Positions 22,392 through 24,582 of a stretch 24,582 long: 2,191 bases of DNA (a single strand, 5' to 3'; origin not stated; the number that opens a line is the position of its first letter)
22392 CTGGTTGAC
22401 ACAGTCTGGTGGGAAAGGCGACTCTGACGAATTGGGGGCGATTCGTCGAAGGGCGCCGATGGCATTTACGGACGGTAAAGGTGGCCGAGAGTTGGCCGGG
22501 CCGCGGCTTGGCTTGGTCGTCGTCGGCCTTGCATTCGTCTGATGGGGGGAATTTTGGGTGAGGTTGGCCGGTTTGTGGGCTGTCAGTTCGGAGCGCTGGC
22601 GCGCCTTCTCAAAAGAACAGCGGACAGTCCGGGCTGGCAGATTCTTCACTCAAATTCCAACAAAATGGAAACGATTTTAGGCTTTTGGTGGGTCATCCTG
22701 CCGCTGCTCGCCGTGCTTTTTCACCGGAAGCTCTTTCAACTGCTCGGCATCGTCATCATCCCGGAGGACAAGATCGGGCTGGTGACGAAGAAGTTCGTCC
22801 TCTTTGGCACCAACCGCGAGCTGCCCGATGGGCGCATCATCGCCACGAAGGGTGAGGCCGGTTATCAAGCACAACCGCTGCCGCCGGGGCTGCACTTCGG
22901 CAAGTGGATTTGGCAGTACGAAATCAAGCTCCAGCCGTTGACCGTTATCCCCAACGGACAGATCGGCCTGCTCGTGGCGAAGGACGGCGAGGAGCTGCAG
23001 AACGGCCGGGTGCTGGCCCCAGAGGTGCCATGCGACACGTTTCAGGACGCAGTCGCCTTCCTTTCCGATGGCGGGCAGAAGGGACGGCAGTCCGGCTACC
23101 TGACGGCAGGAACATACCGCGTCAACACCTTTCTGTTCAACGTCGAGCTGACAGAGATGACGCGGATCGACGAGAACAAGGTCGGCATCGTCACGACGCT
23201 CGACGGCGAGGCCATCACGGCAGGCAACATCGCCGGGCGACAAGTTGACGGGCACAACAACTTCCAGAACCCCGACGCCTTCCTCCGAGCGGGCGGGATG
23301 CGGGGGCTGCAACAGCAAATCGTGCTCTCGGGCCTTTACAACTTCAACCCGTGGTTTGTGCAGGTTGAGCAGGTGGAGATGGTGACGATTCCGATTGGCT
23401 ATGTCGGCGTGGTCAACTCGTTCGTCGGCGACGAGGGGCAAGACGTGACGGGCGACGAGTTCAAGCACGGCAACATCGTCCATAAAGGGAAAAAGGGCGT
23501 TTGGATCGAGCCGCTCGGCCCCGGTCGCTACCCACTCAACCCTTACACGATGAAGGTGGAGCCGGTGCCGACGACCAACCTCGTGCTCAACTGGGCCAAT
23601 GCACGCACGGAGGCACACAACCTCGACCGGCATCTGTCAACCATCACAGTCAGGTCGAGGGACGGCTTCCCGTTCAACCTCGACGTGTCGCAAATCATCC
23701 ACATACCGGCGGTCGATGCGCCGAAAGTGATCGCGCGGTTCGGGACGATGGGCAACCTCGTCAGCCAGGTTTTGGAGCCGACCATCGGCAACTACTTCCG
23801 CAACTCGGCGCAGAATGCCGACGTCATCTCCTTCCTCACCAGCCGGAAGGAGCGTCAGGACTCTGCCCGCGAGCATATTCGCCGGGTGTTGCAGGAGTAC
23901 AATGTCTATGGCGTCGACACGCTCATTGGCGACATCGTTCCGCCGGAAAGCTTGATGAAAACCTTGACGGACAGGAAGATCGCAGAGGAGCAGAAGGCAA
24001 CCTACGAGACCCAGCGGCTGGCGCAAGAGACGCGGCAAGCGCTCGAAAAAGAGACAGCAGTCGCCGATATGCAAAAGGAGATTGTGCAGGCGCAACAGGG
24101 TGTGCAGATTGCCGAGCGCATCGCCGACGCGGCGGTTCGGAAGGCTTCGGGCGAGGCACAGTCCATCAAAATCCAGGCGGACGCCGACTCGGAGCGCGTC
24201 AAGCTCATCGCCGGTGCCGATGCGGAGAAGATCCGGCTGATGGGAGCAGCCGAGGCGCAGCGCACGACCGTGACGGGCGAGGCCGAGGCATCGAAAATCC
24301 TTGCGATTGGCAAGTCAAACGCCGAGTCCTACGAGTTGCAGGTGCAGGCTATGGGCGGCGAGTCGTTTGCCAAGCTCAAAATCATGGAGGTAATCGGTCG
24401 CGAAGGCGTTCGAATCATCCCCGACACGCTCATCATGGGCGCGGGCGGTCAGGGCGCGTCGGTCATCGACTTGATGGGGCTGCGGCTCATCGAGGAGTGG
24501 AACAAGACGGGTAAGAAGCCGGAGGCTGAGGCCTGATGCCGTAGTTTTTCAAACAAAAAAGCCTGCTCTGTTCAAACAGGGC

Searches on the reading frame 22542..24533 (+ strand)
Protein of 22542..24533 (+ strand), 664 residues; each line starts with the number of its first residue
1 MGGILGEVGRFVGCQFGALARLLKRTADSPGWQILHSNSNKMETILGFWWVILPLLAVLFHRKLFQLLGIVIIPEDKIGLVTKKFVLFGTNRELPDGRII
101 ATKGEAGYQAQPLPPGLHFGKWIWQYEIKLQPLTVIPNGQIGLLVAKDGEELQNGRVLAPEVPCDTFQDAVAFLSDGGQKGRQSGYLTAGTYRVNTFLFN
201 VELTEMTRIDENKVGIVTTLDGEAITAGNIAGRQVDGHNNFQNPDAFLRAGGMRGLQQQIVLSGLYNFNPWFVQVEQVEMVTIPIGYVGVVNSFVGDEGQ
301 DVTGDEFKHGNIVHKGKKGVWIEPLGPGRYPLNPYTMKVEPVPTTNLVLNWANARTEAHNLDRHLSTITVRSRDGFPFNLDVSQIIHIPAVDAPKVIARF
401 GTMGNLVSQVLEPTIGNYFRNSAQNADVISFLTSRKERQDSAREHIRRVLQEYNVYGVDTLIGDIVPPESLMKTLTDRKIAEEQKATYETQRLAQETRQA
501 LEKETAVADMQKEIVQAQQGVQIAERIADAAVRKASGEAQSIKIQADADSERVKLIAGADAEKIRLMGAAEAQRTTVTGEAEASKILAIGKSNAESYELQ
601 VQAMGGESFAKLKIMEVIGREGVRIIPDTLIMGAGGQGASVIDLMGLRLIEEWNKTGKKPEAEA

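Call 18: search_protein_families(library=ncbifam, proteins=[window:22542-24533:+], max_evalue=0.001)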
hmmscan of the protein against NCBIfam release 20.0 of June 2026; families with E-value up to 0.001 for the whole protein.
window:22542-24533:+ (664 aa): 0 families

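Call 59: search_protein_families(library=pfam, proteins=[window:22542-24533:+], max_evalue=0.001)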
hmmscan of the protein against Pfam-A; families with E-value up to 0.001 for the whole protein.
window:22542-24533:+ (664 aa): 1 family
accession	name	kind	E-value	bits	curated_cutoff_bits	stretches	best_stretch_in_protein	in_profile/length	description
PF01145.31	Band_7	-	1e-23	84.7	23.6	1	282-494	2-166/176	SPFH domain / Band 7 family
